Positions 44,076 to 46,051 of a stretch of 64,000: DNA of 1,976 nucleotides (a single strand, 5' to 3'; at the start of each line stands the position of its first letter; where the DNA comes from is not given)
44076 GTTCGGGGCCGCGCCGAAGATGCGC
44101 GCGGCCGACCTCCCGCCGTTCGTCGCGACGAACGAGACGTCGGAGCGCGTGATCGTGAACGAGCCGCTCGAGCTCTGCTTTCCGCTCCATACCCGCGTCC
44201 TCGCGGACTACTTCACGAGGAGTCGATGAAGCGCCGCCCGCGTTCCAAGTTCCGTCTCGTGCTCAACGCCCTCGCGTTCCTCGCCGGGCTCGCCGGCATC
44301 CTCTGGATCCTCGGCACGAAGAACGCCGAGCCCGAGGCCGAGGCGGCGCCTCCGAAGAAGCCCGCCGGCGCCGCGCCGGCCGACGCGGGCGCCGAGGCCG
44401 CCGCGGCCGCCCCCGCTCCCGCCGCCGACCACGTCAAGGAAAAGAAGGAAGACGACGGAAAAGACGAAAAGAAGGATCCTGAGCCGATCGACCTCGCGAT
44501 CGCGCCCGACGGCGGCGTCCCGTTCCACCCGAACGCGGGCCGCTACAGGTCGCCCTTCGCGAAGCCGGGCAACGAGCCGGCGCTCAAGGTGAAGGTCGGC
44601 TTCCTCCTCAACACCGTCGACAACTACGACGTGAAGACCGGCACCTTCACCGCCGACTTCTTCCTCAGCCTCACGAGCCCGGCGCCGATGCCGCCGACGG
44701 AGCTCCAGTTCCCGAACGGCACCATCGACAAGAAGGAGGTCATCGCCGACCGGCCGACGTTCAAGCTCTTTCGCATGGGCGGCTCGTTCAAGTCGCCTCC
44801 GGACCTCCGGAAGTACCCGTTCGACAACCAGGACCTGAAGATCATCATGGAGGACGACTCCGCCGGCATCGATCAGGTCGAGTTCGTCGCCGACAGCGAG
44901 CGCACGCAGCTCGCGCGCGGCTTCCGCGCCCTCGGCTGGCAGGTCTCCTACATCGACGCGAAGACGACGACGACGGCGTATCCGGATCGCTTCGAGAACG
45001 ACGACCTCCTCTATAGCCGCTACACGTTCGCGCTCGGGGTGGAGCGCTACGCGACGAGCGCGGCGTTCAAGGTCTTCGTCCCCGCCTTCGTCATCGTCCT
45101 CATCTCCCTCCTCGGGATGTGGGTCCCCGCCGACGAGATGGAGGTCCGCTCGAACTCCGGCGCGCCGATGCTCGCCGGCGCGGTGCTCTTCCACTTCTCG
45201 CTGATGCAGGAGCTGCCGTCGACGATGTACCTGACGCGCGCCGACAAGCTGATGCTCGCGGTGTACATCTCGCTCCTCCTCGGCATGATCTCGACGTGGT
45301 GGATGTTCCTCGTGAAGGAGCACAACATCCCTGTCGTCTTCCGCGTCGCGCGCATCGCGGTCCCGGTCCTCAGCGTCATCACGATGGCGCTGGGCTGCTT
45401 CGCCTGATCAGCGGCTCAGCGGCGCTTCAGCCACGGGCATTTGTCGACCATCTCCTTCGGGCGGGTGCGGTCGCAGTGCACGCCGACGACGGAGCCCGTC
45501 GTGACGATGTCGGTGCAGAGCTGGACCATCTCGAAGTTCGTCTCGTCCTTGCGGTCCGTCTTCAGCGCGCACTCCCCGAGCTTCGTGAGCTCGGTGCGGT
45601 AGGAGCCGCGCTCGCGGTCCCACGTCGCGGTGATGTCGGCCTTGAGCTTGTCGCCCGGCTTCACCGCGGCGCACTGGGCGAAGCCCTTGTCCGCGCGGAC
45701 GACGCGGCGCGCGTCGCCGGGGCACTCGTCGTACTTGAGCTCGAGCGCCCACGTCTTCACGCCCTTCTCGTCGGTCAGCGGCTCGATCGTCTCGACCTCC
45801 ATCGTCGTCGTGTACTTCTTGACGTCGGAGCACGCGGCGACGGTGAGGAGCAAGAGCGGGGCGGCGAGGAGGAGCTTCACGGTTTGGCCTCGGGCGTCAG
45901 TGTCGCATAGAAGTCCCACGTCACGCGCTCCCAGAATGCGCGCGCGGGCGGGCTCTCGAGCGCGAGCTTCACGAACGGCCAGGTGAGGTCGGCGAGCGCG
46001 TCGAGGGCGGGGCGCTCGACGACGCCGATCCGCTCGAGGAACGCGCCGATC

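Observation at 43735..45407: NUDIX hydrolase translationally coupled (ATGA) to a prokaryotic pentameric ligand-gated ion-channel homolog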

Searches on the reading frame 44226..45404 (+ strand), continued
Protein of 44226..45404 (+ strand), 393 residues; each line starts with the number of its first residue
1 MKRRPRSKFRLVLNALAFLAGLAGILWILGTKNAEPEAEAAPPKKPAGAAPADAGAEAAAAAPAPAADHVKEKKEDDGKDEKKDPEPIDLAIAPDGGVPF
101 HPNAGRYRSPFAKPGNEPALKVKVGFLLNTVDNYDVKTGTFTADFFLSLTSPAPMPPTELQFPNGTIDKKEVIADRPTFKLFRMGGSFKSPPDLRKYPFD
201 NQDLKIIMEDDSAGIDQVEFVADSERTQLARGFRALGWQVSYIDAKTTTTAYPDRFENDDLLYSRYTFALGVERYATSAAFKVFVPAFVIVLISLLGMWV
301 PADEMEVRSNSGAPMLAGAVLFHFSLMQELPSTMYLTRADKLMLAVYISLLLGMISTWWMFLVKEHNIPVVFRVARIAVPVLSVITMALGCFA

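Call 35: fold_search(model_id=the predicted structure, library=pdb)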
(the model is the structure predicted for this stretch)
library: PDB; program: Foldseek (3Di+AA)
matches with E <= 10: 1450; with E <= 0.001: 1135
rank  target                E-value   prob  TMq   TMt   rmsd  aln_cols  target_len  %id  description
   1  6f0u_A                4.0e-18  1.00  0.40  0.48   7.9       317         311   23  GLIC mutant E35A (released 2018-01-10)
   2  6f0n_A                6.7e-18  1.00  0.40  0.48   7.9       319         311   23  GLIC mutant E82A (released 2018-01-10)
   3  6hya_A                6.7e-18  1.00  0.38  0.47   8.5       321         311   23  THE GLIC PENTAMERIC LIGAND-GATED ION CHANNEL MUTANT Q193L (released 2018-12-19)
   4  6f0j_A                6.7e-18  1.00  0.39  0.46   8.4       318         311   23  GLIC mutant E26A (released 2018-01-10)
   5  6hy9_A                7.1e-18  1.00  0.39  0.48   8.3       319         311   23  THE GLIC PENTAMERIC LIGAND-GATED ION CHANNEL MUTANT Q193M (released 2018-12-19)
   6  4hfb_A                7.6e-18  1.00  0.41  0.48   7.9       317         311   23  The GLIC pentameric Ligand-Gated Ion Channel F14'A ethanol-sensitive mutant (Apo) (released 2013-04-17)
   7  6f0m_A                7.6e-18  1.00  0.39  0.46   8.4       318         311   23  GLIC mutant E35Q (released 2018-01-10)
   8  4ila_E                8.5e-18  1.00  0.40  0.49   7.8       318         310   23  The pentameric ligand-gated ion channel GLIC A237F in complex with Cesium (released 2013-02-20)
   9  6f12_A                8.5e-18  1.00  0.40  0.48   8.0       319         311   23  GLIC mutant E181A (released 2018-01-10)
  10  9lbd_A                9.0e-18  1.00  0.38  0.46   8.6       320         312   23  Cryo-EM structure of nanodisc (PE:PS:PC) reconstituted GLIC F116A mutant at pH 2.5 (released 2025-10-22)
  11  6f0i_A                9.6e-18  1.00  0.38  0.46   8.4       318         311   23  GLIC mutant E26A (released 2018-01-10)
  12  6hz1_A                1.1e-17  1.00  0.41  0.48   7.7       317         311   24  THE GLIC PENTAMERIC LIGAND-GATED ION CHANNEL MUTANT E243C (released 2018-12-19)
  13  6f10_A                1.1e-17  1.00  0.40  0.48   7.8       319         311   23  GLIC mutant D88N (released 2018-01-10)
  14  3tlt_A                1.2e-17  1.00  0.39  0.47   8.4       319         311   23  The GLIC pentameric Ligand-Gated Ion Channel H11'F mutant in a locally-closed conformation (LC1 subtype) (released 2012-05-16)
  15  6f16_A                1.2e-17  1.00  0.40  0.48   7.9       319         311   23  GLIC mutant H277Q (released 2018-01-10)
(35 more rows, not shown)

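Call 46: find_encoding_contigs(protein=P0005, flank=4000, max_places=2)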
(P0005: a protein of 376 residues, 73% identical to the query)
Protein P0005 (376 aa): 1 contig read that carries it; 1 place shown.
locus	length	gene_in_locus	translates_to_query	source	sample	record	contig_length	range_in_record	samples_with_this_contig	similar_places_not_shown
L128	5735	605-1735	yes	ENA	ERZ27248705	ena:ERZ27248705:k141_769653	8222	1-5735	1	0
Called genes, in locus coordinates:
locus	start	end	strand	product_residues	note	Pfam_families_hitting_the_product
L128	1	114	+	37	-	?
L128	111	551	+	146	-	-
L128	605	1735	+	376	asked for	-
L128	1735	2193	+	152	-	-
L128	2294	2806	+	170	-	-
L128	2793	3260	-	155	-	-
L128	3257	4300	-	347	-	-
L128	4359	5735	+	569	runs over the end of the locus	PF00664:ABC_membrane, PF00005:ABC_tran, PF02463:SMC_N (faint)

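Call 47: find_encoding_contigs(protein=P0008, flank=4000, max_places=2)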
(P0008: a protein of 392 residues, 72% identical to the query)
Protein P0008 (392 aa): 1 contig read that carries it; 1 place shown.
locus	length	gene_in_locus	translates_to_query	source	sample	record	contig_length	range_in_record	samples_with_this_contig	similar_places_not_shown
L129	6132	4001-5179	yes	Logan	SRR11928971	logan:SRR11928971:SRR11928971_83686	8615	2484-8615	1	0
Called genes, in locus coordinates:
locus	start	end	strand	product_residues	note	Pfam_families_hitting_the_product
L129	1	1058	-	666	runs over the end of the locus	-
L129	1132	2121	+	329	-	-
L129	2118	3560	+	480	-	PF02335:Cytochrom_C552 (weak)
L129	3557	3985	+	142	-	-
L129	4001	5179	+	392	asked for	-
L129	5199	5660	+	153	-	-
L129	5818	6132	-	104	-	?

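Call 48: find_encoding_contigs(protein=P0011, flank=4000, max_places=2)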
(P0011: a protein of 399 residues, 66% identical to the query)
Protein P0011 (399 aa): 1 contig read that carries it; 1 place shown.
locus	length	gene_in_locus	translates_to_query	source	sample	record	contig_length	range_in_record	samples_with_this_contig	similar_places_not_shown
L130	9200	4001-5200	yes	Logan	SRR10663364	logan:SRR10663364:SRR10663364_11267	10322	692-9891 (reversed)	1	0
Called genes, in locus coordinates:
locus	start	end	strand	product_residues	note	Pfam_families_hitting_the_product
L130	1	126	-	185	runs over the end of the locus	?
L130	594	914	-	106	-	-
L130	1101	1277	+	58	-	-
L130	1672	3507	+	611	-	PF14522:Cytochrome_C7 (faint), PF02335:Cytochrom_C552 (faint), PF09699:Paired_CXXCH_1 (faint), PF13435:Cytochrome_C554 (faint)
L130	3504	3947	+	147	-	-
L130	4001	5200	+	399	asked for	-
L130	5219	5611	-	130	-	-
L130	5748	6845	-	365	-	-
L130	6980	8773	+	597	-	PF00664:ABC_membrane, PF00005:ABC_tran, PF02463:SMC_N (weak)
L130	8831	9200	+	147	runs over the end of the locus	-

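Call 49: find_encoding_contigs(protein=P0013, flank=4000, max_places=2)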
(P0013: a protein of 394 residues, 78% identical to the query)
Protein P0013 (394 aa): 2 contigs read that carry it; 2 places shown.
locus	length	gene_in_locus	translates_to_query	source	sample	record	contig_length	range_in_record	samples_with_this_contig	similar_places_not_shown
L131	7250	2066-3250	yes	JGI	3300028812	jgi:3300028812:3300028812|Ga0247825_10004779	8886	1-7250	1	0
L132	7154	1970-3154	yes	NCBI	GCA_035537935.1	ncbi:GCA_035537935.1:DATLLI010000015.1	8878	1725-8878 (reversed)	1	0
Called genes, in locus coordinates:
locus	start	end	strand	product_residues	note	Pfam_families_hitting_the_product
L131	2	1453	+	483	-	?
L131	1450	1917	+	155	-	-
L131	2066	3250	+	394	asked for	-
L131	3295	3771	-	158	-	-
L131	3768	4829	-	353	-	-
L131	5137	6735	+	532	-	PF01289:Thiol_cytolysin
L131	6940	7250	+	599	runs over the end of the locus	PF00664:ABC_membrane, PF02463:SMC_N (faint), PF00005:ABC_tran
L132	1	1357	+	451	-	PF02335:Cytochrom_C552 (faint), PF09699:Paired_CXXCH_1 (faint), PF14537:Cytochrom_c3_2 (faint)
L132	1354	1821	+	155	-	-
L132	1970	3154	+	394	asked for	-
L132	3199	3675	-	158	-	-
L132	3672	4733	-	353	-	-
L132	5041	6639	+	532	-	PF01289:Thiol_cytolysin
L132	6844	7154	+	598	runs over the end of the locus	PF00664:ABC_membrane, PF02463:SMC_N (faint), PF00005:ABC_tran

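Call 56: search_protein_families(library=padloc, proteins=[window:44226-45404:+], max_evalue=0.01)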
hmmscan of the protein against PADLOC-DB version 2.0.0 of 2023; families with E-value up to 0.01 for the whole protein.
window:44226-45404:+ (393 aa): 0 families

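Call 67: search_solved_structures(query=A1, max_evalue=0.00001)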
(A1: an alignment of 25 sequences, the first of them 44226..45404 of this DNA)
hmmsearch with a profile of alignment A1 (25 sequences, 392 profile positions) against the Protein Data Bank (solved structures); distinct sequences matched with E-value up to 0.00001: 77 (the best 60 are shown).
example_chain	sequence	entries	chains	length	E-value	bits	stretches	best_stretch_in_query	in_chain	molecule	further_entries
6hz0_A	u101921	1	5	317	6.5e-12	48.2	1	180-385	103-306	Proton-gated ion channel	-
6f10_A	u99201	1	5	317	1.2e-11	47.3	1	180-385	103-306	Proton-gated ion channel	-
3lsv_A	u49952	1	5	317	1.3e-11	47.2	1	180-385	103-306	Ligand-gated ion channel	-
6hyz_A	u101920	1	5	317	1.4e-11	47.1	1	180-385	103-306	Proton-gated ion channel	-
6f0u_A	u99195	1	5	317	1.5e-11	47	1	180-385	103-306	Proton-gated ion channel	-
6hya_A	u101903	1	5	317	1.5e-11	47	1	180-385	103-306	Proton-gated ion channel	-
6hyr_A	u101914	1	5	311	1.7e-11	46.8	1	180-385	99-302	Proton-gated ion channel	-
6hy9_A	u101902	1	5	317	1.7e-11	46.8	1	180-385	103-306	Proton-gated ion channel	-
4il9_A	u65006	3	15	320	1.8e-11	46.7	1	180-385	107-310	Proton-gated ion channel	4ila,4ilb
6f0i_A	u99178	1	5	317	1.9e-11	46.7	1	180-385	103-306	Proton-gated ion channel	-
6f13_A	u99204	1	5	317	2e-11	46.6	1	180-385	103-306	Proton-gated ion channel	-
6f0z_A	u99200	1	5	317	2.1e-11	46.5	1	180-385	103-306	Proton-gated ion channel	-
6f0v_A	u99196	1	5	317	2.2e-11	46.5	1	180-385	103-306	Proton-gated ion channel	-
3p4w_A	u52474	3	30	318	2.2e-11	46.5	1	180-385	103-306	Glr4197 protein | Proton-gated ion channel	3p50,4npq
6f11_A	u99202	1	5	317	2.2e-11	46.4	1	180-385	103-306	Proton-gated ion channel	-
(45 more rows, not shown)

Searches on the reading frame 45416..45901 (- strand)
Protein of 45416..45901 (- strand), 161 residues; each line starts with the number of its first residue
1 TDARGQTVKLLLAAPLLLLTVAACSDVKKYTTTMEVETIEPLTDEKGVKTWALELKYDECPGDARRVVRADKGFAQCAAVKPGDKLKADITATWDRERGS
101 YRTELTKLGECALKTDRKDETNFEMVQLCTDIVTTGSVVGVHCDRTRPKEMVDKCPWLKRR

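Call 7: search_protein_families(library=pfam, proteins=[window:45416-45901:-], max_evalue=0.01)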
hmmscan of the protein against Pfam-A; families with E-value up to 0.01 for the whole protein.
window:45416-45901:- (161 aa): 0 families

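Call 21: find_homologous_proteins(query=window:45416-45901:-, max_evalue=0.001)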
Query window:45416-45901:- (161 aa): 44 proteins with E <= 0.001 among 306 candidates.
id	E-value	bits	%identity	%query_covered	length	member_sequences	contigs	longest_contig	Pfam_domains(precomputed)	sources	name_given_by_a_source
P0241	2.6e-75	270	77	94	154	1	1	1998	-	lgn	-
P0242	5.3e-73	262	75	88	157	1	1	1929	-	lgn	-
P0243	3.6e-66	240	71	94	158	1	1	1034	-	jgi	-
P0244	3.9e-66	240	68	98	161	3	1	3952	-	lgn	-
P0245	4.6e-66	240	70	93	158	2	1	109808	-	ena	-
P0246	5.0e-66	239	73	83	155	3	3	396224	-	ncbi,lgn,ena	ncbi:MAG: hypothetical protein U0270_26760 [Labilithrix sp.]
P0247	1.8e-65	238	70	94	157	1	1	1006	-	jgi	jgi:hypothetical protein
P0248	8.4e-65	235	70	91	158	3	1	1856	-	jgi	jgi:hypothetical protein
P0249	2.9e-60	221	69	86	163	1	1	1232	-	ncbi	-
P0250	3.0e-60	221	70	83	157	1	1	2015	-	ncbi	-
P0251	1.2e-58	215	59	97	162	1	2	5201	-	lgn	-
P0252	9.1e-58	213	60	96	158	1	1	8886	-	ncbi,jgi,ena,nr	ncbi:MAG TPA: hypothetical protein VM925_00420 [Labilithrix sp.]|nr:hypothetical protein [Labilithri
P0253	9.0e-55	203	62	86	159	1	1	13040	-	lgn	-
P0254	2.9e-54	201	58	88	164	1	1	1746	-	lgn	-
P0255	1.7e-53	199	58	91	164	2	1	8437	-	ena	-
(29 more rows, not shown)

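Call 39: predict_structure(alignment_id=A2)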
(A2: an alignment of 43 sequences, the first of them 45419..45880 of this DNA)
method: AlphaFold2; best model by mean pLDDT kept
length: 154 residues; sequences in the alignment: 43
mean_pLDDT: 87.9   pTM: 0.75
mean pLDDT of the five models: 87.9, 87.8, 87.5, 86.8, 85.7
residues with pLDDT >= 90: 109; 70-90: 27; 50-70: 15; < 50: 3
segments of 3 or more residues with pLDDT < 50: 1-3
pLDDT, mean of each block of 10 residues (from residue 1): 51 62 97 92 94 94 91 95 93 92 90 88 94 93 93 86
secondary structure, 60 per line:
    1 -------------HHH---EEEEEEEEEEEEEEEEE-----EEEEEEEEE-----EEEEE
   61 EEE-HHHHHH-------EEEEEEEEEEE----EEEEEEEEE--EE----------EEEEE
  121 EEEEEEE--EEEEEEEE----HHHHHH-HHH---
elements in order: E20-36 E42-50 E56-63 H65-70 E78-88 E93-101 E116-127 E130-137 H142-147

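Call 56: search_protein_families(library=padloc, proteins=[window:45419-45880:-], max_evalue=0.01)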
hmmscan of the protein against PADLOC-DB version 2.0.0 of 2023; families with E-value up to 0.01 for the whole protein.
window:45419-45880:- (154 aa): 0 families

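Call 61: search_protein_representatives(alignment_id=A2)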
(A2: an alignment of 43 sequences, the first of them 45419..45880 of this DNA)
Query: 43 sequences, 160 profile positions. Proteins with E-value up to 0.001 (for the whole library): 77; up to 1e-10: 57; up to 1e-30: 12. The best 77 are listed.
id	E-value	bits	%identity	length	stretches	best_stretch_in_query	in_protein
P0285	3.4e-59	215.6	-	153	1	13-160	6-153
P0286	1.4e-55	203.9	-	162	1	13-160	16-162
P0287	1.2e-40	155.3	-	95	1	66-160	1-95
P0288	3.0e-39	150.8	-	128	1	37-160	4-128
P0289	1.8e-38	148.3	-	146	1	11-159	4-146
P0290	9.5e-37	142.7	-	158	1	8-159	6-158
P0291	2.2e-35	138.2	-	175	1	8-158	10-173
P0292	4.9e-35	137.1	-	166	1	9-159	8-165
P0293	2.6e-34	134.8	-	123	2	77-160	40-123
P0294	2.5e-33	131.6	-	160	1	8-160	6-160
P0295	6.7e-33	130.2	-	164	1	14-159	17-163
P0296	7.0e-31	123.6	-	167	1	7-159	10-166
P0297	1.7e-30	122.3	-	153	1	51-158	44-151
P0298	2.4e-29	118.6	-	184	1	9-160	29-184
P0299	1.2e-28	116.3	-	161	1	12-159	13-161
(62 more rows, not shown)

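Call 65: search_protein_families(library=ncbifam, proteins=[window:45419-45880:-], max_evalue=0.1)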
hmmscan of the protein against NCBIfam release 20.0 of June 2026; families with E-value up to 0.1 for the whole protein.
window:45419-45880:- (154 aa): 2 families
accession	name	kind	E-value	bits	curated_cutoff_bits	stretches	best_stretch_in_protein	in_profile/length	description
NF033553.1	MerP_Gpos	exception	0.023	14.6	110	1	10-100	14-103/112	mercury resistance system substrate-binding protein MerP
TIGR00201.1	comF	subfamily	0.028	14.4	233.55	1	96-133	133-169/190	ComF family protein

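Call 66: search_solved_structures(query=A2, max_evalue=1)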
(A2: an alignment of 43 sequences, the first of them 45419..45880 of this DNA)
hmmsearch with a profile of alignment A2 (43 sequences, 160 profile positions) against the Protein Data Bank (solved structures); distinct sequences matched with E-value up to 1: 0.
